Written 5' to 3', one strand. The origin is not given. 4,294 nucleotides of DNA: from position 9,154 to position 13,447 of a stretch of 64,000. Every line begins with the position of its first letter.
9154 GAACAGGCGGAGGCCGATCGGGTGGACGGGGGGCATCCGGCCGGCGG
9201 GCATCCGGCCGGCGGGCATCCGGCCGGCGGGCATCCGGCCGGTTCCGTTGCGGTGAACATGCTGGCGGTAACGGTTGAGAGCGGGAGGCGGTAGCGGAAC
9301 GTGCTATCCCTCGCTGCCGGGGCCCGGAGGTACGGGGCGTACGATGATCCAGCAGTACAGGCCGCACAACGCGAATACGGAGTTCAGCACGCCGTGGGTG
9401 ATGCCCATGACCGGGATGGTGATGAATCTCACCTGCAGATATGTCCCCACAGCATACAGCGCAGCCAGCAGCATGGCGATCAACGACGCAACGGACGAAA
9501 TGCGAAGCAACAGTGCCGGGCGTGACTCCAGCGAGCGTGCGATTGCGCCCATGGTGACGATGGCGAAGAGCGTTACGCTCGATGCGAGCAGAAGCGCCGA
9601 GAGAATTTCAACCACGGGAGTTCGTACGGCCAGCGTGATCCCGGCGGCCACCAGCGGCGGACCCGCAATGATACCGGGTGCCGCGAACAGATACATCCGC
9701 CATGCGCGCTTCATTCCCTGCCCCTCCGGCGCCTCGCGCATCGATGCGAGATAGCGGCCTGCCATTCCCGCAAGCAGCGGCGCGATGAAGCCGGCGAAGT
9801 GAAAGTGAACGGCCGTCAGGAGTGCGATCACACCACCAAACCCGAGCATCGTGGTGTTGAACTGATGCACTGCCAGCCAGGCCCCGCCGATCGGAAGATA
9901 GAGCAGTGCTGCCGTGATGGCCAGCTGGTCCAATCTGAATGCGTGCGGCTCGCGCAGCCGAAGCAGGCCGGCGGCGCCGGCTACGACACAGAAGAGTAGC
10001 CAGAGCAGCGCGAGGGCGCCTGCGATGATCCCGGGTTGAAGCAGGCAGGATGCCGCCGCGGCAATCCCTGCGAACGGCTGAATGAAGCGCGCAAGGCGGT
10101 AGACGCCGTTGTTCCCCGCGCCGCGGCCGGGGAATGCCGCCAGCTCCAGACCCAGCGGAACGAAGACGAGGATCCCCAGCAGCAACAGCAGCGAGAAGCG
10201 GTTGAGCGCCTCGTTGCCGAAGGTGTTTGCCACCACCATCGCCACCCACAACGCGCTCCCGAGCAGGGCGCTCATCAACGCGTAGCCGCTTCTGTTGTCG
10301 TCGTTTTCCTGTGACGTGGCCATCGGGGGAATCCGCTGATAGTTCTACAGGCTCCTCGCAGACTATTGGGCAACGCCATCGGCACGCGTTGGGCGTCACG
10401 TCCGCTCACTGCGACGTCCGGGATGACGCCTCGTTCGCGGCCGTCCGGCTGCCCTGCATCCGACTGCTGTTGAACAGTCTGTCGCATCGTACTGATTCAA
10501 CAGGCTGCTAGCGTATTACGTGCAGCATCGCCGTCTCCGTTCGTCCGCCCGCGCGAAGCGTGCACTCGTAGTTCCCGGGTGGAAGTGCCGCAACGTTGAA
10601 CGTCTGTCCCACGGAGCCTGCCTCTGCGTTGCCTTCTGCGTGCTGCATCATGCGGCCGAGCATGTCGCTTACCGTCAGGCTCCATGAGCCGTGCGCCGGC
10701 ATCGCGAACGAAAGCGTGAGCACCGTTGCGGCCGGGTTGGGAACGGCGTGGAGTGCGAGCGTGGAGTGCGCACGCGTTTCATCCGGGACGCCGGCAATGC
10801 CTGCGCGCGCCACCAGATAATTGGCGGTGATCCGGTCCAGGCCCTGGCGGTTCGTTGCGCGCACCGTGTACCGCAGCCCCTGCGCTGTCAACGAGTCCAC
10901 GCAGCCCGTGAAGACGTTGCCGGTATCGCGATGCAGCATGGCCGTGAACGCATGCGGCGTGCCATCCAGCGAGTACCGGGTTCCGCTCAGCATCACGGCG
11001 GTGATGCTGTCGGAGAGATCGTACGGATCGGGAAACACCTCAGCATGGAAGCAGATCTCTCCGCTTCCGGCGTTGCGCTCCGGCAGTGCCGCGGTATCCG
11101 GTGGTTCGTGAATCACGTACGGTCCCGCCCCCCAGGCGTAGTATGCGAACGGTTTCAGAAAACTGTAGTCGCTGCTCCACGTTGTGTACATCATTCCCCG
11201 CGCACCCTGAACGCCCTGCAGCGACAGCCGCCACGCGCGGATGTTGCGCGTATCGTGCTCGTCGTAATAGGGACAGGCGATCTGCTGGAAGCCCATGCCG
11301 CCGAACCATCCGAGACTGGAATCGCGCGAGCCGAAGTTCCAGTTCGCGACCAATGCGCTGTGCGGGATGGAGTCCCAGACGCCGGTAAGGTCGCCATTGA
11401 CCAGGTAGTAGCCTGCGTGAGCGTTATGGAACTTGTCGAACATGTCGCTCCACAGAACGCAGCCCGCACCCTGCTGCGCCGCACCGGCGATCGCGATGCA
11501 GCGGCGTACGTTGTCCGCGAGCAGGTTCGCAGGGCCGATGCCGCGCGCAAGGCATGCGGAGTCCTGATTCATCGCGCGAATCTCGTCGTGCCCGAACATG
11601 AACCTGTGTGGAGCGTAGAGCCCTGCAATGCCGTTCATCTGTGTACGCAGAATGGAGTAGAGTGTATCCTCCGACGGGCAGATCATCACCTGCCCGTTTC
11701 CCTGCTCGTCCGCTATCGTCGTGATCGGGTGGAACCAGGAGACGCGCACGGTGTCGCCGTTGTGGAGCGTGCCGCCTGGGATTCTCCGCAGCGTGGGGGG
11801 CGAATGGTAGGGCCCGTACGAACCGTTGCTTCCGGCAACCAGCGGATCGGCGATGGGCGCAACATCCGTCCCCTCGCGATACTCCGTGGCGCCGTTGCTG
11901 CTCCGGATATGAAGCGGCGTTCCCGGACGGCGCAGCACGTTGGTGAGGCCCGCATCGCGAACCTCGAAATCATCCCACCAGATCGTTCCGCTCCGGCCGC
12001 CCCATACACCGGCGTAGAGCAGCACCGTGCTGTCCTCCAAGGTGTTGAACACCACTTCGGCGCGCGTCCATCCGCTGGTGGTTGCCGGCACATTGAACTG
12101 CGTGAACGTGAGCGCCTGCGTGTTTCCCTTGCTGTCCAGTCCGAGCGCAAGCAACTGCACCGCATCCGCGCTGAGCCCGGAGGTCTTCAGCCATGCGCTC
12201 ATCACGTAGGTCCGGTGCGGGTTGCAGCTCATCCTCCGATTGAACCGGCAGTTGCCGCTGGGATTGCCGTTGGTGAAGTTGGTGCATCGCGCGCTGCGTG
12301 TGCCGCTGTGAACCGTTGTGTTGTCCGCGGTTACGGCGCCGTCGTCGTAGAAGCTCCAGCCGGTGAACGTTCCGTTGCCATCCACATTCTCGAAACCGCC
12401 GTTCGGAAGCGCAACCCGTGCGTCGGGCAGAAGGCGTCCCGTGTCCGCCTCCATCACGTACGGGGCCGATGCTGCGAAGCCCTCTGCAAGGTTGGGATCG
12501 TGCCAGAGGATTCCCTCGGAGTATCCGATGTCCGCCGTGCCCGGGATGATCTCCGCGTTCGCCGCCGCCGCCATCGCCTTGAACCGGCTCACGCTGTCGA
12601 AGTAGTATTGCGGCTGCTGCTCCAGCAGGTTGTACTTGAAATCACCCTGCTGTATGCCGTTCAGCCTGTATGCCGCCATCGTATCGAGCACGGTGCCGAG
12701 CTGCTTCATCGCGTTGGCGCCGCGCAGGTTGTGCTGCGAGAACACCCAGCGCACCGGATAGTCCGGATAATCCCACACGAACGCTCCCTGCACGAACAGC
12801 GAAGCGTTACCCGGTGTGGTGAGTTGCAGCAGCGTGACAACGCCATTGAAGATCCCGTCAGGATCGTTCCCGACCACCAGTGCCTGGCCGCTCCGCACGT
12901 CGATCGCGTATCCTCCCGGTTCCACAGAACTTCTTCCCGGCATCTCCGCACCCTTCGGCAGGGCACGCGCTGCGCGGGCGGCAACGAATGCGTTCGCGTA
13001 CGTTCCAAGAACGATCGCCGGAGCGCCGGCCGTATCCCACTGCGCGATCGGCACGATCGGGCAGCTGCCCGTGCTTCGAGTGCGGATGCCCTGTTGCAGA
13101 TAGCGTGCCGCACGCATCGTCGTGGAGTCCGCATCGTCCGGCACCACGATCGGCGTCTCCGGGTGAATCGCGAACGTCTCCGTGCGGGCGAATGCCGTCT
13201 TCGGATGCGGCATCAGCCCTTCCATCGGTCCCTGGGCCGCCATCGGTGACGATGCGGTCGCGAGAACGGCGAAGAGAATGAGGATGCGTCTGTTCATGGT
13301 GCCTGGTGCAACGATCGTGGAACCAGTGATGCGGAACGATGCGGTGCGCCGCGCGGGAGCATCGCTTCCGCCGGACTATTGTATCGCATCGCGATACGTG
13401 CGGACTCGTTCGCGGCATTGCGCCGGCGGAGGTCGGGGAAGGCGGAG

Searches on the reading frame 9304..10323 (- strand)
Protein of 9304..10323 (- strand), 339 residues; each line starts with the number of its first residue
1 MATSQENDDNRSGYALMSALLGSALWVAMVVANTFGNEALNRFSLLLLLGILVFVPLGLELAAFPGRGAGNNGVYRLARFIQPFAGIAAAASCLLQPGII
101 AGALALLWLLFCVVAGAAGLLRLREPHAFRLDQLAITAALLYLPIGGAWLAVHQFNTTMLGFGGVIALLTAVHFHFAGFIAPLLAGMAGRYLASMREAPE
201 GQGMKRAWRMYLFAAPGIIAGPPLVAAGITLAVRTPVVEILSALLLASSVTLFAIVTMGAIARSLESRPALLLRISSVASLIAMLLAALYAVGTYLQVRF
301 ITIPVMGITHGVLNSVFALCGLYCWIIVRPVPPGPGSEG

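Call 39: search_protein_families(library=pfam, proteins=[window:9304-10323:-], max_evalue=0.001)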
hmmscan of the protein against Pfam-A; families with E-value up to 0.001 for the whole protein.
window:9304-10323:- (339 aa): 1 family
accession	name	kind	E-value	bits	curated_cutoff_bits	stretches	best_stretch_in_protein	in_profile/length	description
PF14158.11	YndJ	-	4.1e-57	193.9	27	1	46-316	2-256/258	YndJ-like protein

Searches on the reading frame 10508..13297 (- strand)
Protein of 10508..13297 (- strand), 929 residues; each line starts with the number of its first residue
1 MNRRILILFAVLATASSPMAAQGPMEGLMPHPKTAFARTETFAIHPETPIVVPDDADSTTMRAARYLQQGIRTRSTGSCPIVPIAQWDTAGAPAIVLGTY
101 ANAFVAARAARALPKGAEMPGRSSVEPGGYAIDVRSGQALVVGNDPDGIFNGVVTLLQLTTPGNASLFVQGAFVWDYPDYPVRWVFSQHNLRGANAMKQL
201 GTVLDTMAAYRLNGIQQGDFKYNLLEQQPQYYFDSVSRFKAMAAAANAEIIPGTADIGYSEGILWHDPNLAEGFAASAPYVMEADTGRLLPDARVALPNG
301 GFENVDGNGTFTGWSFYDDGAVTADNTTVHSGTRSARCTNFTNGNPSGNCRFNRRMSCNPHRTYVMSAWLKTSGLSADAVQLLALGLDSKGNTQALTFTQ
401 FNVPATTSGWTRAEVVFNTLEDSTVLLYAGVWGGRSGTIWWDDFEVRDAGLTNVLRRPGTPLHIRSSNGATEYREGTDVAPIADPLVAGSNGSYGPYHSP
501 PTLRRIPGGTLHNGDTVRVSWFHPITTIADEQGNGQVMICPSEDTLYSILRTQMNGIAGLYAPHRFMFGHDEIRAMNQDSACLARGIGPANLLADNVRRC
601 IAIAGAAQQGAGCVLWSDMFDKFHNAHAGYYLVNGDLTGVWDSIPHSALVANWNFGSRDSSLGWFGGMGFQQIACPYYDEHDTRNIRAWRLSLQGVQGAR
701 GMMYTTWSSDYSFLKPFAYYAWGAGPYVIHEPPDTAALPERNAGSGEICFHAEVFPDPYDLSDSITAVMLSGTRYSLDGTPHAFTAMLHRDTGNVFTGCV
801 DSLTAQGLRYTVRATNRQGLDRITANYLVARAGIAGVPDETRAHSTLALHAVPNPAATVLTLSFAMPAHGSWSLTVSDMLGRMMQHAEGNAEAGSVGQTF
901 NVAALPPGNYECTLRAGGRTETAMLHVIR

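Call 39: search_protein_families(library=pfam, proteins=[window:10508-13297:-], max_evalue=0.001)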
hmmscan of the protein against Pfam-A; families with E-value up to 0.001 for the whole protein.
window:10508-13297:- (929 aa): 3 families
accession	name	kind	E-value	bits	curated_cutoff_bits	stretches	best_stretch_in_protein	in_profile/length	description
PF02838.20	Glyco_hydro_20b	-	6.7e-13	49.9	26.1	1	28-166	4-114/124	Glycosyl hydrolase family 20, domain 2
PF02018.23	CBM_4_9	-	1.3e-07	32.4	25.9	1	299-428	6-128/136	Carbohydrate binding domain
PF18962.6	Por_Secre_tail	-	0.00012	22.7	27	1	853-921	3-69/75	Secretion system C-terminal sorting domain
